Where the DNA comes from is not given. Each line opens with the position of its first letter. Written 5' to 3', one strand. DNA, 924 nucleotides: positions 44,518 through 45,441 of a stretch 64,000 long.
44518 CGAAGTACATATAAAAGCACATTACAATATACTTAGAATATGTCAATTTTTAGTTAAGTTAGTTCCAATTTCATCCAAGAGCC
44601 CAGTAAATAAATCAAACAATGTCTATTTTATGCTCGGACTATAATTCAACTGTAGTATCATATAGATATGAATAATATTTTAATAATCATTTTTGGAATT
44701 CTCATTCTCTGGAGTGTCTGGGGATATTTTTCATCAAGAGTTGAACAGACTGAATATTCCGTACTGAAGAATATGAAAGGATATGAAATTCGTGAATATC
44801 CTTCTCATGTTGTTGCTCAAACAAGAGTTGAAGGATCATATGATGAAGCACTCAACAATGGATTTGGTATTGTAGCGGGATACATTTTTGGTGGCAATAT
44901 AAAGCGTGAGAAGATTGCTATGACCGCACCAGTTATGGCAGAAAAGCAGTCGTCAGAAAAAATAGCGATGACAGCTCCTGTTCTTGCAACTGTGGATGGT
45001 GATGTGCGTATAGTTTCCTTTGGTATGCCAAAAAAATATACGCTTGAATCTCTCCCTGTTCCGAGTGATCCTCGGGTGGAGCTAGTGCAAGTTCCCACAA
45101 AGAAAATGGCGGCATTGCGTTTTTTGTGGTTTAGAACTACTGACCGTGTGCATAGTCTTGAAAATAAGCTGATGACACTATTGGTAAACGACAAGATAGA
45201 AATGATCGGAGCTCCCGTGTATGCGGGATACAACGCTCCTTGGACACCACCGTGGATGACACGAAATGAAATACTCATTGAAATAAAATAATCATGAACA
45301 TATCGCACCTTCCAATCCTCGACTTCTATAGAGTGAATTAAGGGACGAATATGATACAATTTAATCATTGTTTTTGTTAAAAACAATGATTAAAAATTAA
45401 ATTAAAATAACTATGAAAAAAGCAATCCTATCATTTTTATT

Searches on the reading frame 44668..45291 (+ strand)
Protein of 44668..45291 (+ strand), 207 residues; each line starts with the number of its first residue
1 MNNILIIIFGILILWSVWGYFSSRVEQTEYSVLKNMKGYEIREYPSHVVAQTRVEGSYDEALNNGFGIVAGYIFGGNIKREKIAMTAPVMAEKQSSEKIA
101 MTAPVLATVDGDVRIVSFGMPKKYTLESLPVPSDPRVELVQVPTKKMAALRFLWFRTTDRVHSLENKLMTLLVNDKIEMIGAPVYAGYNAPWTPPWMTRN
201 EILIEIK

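Call 5: search_protein_families(library=pfam, proteins=[window:44668-45291:+], max_evalue=0.01)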
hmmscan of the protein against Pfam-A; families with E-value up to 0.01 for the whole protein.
window:44668-45291:+ (207 aa): 1 family
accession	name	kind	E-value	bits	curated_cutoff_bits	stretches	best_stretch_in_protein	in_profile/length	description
PF04832.17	SOUL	-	6.2e-44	150.5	27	2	93-205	55-173/173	SOUL heme-binding protein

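Call 6: search_protein_families(library=ncbifam, proteins=[window:44668-45291:+], max_evalue=0.01)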
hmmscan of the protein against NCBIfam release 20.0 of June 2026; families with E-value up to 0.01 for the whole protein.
window:44668-45291:+ (207 aa): 0 families
